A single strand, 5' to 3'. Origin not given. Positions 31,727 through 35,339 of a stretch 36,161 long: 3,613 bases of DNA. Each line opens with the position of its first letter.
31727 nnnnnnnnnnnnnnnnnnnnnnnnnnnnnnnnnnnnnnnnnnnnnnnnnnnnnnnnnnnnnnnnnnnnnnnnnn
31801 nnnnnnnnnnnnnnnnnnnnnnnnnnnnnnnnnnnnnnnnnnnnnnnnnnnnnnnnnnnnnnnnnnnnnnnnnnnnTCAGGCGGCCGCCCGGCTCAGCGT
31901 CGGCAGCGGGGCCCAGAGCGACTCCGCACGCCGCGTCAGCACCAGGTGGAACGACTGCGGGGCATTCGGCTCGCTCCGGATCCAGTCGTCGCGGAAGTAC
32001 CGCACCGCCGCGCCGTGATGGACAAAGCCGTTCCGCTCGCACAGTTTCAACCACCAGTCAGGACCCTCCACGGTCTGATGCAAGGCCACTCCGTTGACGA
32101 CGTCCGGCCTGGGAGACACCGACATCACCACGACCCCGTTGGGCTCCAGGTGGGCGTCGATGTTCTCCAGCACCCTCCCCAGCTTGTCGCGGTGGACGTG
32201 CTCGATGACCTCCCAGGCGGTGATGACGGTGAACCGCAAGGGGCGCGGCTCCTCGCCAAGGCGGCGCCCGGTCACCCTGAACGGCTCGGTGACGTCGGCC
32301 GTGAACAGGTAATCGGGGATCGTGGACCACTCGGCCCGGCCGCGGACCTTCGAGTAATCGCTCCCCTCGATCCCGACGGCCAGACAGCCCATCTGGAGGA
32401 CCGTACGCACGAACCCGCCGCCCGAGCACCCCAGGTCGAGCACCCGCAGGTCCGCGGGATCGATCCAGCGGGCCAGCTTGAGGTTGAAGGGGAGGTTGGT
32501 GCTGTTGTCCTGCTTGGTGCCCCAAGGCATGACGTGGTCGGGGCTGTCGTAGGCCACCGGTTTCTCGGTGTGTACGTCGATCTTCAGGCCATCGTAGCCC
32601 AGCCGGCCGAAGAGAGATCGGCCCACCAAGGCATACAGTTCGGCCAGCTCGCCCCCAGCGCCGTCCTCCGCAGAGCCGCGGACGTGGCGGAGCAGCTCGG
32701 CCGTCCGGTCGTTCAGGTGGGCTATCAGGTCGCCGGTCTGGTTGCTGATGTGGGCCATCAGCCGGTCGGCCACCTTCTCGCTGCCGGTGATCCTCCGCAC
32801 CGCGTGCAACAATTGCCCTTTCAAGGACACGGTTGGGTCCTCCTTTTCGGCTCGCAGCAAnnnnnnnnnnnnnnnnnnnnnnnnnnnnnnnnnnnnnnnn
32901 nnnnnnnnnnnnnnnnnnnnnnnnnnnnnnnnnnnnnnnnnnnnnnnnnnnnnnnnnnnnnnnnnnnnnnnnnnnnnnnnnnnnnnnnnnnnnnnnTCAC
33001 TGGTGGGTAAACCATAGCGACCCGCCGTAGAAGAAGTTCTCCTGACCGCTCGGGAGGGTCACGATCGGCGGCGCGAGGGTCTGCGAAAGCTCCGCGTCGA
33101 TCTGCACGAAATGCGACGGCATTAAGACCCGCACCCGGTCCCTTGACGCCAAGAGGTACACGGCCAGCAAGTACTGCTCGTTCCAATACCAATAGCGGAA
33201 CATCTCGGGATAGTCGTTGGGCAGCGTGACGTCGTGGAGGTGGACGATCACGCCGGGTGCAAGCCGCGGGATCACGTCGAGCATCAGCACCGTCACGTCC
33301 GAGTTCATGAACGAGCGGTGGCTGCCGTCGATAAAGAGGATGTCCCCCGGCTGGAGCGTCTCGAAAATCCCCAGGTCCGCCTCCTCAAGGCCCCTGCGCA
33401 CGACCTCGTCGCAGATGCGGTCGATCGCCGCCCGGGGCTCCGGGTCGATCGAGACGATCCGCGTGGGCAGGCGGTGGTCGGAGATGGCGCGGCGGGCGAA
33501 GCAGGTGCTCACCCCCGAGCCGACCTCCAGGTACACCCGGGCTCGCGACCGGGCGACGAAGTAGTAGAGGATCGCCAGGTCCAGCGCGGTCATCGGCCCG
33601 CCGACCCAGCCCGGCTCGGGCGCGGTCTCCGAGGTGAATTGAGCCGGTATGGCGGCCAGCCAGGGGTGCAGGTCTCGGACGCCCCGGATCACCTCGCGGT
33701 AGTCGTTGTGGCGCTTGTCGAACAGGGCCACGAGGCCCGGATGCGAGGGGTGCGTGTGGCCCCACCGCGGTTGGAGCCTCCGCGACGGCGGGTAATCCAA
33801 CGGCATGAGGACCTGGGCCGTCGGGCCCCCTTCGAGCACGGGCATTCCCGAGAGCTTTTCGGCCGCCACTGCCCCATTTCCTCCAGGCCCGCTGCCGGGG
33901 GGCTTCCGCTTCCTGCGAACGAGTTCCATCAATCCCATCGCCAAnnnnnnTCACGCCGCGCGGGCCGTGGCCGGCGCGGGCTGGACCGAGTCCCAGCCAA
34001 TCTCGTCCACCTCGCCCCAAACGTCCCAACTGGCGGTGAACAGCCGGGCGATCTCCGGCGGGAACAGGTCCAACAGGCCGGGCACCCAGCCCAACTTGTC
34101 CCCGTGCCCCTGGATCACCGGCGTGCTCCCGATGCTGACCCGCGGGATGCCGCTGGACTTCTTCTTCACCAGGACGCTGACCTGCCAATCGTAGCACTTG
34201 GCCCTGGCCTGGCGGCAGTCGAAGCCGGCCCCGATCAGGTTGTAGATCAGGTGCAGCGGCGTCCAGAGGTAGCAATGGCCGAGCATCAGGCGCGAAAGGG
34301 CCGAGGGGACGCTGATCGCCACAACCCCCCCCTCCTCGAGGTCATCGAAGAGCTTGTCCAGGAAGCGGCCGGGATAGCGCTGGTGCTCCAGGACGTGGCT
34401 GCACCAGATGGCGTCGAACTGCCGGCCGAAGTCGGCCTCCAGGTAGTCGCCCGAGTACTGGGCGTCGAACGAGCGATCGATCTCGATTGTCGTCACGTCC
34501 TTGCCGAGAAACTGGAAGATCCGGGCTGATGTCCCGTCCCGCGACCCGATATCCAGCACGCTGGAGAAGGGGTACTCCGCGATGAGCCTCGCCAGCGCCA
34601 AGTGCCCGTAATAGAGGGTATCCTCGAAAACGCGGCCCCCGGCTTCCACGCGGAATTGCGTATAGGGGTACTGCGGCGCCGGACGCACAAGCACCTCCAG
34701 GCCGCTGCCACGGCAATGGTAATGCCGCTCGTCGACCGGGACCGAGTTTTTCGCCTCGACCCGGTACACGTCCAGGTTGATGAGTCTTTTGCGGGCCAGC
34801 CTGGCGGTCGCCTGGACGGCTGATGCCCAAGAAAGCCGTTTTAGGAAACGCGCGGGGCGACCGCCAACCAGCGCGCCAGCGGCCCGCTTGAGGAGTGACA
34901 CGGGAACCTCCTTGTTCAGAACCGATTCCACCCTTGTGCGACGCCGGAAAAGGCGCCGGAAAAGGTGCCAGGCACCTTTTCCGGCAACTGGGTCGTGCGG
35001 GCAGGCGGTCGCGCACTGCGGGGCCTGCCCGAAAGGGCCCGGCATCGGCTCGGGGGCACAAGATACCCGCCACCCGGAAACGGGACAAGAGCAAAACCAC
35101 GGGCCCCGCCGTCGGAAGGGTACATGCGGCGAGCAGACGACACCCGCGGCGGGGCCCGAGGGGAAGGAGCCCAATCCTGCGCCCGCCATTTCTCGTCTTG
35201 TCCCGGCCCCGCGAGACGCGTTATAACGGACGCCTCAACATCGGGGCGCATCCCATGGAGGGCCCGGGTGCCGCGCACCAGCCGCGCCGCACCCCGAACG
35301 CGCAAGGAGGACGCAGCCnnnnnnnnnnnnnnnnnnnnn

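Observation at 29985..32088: Low-GC radical SAM gene bracketed by 207-bp direct repeats: a cassette-like acquisition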

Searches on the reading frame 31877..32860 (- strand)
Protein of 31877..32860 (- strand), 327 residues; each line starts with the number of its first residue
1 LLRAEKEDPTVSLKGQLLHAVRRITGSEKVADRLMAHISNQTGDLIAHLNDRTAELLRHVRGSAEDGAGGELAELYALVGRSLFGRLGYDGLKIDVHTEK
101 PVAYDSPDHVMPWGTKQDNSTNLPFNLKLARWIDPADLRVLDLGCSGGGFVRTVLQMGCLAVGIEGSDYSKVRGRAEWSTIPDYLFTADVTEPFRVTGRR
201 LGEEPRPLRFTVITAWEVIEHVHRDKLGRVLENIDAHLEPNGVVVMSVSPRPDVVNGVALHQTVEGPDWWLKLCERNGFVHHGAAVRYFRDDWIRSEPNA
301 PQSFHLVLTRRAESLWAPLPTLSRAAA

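Call 8: search_protein_families(library=pfam, proteins=[window:31877-32860:-])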
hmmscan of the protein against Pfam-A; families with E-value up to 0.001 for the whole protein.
window:31877-32860:- (327 aa): 4 families
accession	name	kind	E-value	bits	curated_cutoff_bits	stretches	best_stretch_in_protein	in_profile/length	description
PF13489.12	Methyltransf_23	-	8.4e-14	52.1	27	1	132-276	19-138/164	Methyltransferase domain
PF08242.18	Methyltransf_12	-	5.9e-08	33.8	30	1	141-244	1-98/98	Methyltransferase domain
PF13649.12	Methyltransf_25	-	3.7e-05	24.8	27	1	140-242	1-97/97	Methyltransferase domain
PF08241.18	Methyltransf_11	-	0.00085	20.4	21.2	0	141-245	1-94/95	Methyltransferase domain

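Call 19: find_encoding_contigs(protein=window:31877-32860:-, flank=10000, max_places=10)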
Protein window:31877-32860:- (327 aa): no gene with exactly this product is on record in the collection.

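Call 20: find_homologous_proteins(query=window:31877-32860:-)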
Query window:31877-32860:- (327 aa): 870 proteins with E <= 0.001 among 4884 candidates; the best 120 are listed.
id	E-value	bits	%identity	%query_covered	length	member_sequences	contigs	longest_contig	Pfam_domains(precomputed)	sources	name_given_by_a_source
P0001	5.9e-215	731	100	97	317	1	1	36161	PF13489.13,PF08242.19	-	-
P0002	1.1e-199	681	93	97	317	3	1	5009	PF13489.13,PF08242.19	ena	-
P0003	2.3e-126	440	62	95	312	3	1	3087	PF13489.13,PF13649.13,PF08242.19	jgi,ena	-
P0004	3.4e-120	419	79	40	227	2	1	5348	-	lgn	-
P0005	2.8e-119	416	61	95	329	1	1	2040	PF13489.13,PF08242.19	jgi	-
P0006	6.1e-108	379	57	93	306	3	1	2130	PF13489.13,PF08242.19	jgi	-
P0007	7.1e-105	369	58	95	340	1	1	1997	PF13489.13,PF13649.13,PF08241.19,PF08242.19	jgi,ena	-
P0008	2.8e-102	360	61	76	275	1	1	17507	PF13489.13,PF13649.13,PF08241.19,PF08242.19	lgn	-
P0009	5.8e-102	359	65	75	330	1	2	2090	PF13489.13,PF08242.19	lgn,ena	-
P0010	2.9e-99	350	64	75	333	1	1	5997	PF13489.13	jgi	jgi:2-polyprenyl-3-methyl-5-hydroxy-6-metoxy-1,4-benzoquinol methylase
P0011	4.1e-98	347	62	75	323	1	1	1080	PF13489.13,PF08242.19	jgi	jgi:2-polyprenyl-3-methyl-5-hydroxy-6-metoxy-1,4-benzoquinol methylase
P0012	6.9e-98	346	60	79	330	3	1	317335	PF13489.13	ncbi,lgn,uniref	ncbi:MAG: methyltransferase domain-containing protein [Nostoc sp.]|uniref:class I SAM-dependent meth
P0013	1.2e-97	345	63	76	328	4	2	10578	PF13489.13,PF08242.19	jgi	-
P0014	6.2e-93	330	62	73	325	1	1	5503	PF13489.13,PF13649.13,PF08241.19,PF08242.19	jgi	jgi:SAM-dependent methyltransferase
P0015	7.3e-93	329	59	76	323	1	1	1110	PF13489.13,PF08242.19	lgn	-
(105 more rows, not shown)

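Call 21: find_encoding_contigs(protein=P0002, flank=10000)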
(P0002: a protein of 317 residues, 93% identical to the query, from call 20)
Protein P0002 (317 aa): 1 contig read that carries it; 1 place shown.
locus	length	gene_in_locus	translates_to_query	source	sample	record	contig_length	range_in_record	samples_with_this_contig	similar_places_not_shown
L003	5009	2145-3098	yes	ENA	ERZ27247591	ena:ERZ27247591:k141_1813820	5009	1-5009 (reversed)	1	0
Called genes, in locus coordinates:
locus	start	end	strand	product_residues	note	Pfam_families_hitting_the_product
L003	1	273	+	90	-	?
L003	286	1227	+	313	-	PF13578:Methyltransf_24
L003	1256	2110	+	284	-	PF05050:Methyltransf_21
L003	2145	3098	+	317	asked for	PF13489:Methyltransf_23, PF08242:Methyltransf_12 (weak)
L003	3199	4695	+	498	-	PF02310:B12-binding, PF04055:Radical_SAM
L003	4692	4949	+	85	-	-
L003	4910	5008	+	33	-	?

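Call 22: find_encoding_contigs(protein=P0004, flank=10000)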
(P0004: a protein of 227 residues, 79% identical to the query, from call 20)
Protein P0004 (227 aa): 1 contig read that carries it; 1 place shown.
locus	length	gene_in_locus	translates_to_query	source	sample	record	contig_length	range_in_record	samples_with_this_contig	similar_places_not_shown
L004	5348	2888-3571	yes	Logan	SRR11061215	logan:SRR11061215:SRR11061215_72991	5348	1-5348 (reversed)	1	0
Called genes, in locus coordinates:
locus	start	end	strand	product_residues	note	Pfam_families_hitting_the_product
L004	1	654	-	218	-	?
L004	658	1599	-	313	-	PF01073:3Beta_HSD, PF01370:Epimerase, PF04321:RmlD_sub_bind, PF05368:NmrA (weak), PF16363:GDP_Man_Dehyd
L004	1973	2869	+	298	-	PF13578:Methyltransf_24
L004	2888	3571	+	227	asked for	-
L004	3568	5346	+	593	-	?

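Call 36: find_encoding_contigs(protein=P0003, flank=8000, max_places=4)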
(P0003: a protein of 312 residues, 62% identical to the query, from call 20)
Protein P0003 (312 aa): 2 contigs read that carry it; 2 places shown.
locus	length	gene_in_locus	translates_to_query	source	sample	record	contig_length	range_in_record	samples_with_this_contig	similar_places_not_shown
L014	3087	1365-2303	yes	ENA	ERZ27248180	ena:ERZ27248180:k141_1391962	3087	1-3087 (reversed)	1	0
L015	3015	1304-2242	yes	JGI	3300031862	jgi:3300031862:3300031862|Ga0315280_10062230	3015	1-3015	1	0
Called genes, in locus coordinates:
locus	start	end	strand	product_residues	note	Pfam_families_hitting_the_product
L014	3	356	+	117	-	?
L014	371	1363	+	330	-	PF05050:Methyltransf_21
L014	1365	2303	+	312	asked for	PF13649:Methyltransf_25 (faint), PF13489:Methyltransf_23, PF08242:Methyltransf_12 (weak)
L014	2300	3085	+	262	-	?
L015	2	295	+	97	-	?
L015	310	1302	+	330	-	PF05050:Methyltransf_21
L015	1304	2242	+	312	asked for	PF13649:Methyltransf_25 (faint), PF13489:Methyltransf_23, PF08242:Methyltransf_12 (weak)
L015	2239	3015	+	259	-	?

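Call 37: find_encoding_contigs(protein=P0008, flank=8000, max_places=3)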
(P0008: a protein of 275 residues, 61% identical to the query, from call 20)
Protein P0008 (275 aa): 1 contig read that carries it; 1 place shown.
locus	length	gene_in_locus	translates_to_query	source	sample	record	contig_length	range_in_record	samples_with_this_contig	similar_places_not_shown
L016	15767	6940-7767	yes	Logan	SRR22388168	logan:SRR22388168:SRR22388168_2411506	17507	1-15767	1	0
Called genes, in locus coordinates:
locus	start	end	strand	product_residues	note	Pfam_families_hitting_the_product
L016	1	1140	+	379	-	?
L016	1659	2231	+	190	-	PF13580:SIS_2, PF01380:SIS (weak)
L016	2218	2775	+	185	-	PF00702:Hydrolase (faint), PF08645:PNK3P (weak), PF13344:Hydrolase_6 (faint), PF13419:HAD_2 (faint), PF13242:Hydrolase_like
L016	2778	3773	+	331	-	PF00288:GHMP_kinases_N, PF08544:GHMP_kinases_C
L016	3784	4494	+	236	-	PF00483:NTP_transferase, PF12804:NTP_transf_3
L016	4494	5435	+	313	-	PF01073:3Beta_HSD, PF01370:Epimerase, PF04321:RmlD_sub_bind, PF05368:NmrA (weak), PF16363:GDP_Man_Dehyd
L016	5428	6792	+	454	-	-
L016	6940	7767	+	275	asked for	PF13489:Methyltransf_23, PF08241:Methyltransf_11 (weak), PF08242:Methyltransf_12 (weak), PF13649:Methyltransf_25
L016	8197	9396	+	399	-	PF08421:Methyltransf_13, PF13489:Methyltransf_23, PF08241:Methyltransf_11 (weak), PF08242:Methyltransf_12, PF08484:Methyltransf_14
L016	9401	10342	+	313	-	PF01370:Epimerase, PF04321:RmlD_sub_bind, PF16363:GDP_Man_Dehyd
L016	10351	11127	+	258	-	PF00535:Glycos_transf_2, PF10111:Glyco_tranf_2_2, PF13641:Glyco_tranf_2_3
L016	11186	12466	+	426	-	-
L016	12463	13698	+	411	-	PF13439:Glyco_transf_4, PF13579:Glyco_trans_4_4 (faint), PF00534:Glycos_transf_1, PF13692:Glyco_trans_1_4, PF13524:Glyco_trans_1_2 (weak)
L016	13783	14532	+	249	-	PF13489:Methyltransf_23, PF13847:Methyltransf_31, PF08241:Methyltransf_11, PF08242:Methyltransf_12, PF13649:Methyltransf_25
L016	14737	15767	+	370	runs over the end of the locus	PF00534:Glycos_transf_1, PF13692:Glyco_trans_1_4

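Call 46: search_protein_families(library=ncbifam, proteins=[window:31877-32830:-], max_evalue=0.00001)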
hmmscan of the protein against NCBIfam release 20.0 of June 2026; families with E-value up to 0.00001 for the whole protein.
window:31877-32830:- (317 aa): 1 family
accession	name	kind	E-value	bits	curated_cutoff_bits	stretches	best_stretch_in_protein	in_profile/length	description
TIGR01983.1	UbiG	equivalog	1.1e-06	28.1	102.95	1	126-238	49-153/228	bifunctional 2-polyprenyl-6-hydroxyphenol methylase/3-demethylubiquinol 3-O-methyltransferase UbiG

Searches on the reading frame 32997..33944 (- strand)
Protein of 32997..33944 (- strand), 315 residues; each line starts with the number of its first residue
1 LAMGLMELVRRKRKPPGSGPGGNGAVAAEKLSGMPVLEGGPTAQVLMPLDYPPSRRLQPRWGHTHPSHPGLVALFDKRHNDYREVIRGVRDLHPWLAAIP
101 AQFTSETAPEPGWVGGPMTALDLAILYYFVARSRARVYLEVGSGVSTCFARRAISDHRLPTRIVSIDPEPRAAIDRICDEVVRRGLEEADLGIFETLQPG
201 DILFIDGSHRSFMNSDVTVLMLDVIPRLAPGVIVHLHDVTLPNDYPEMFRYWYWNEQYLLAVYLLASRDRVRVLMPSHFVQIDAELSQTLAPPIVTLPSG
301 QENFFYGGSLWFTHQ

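Call 8: search_protein_families(library=pfam, proteins=[window:32997-33944:-])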
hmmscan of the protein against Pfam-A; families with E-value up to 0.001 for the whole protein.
window:32997-33944:- (315 aa): 1 family
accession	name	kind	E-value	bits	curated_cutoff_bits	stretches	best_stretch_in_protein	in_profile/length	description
PF13578.12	Methyltransf_24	-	2e-13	51.6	26.3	1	139-239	1-105/105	Methyltransferase domain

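Call 46: search_protein_families(library=ncbifam, proteins=[window:32997-33944:-], max_evalue=0.00001)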
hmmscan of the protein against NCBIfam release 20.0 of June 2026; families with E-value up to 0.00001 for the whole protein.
window:32997-33944:- (315 aa): 0 families

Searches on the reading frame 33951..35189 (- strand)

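Call 8: search_protein_families(library=pfam, proteins=[window:33951-35189:-])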
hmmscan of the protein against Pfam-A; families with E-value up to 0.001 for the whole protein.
window:33951-35189:- (412 aa): 3 families
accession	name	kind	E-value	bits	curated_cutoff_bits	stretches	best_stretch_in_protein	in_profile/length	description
PF13489.12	Methyltransf_23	-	2.2e-12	47.4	27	1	207-302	22-128/164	Methyltransferase domain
PF08241.18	Methyltransf_11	-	1.4e-05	26.1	21.2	1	212-292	1-95/95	Methyltransferase domain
PF08242.18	Methyltransf_12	-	5.7e-05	24.2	30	1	212-290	1-98/98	Methyltransferase domain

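Call 46: search_protein_families(library=ncbifam, proteins=[window:33951-35189:-], max_evalue=0.00001)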
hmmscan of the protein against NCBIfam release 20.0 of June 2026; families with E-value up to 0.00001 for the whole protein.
window:33951-35189:- (412 aa): 0 families
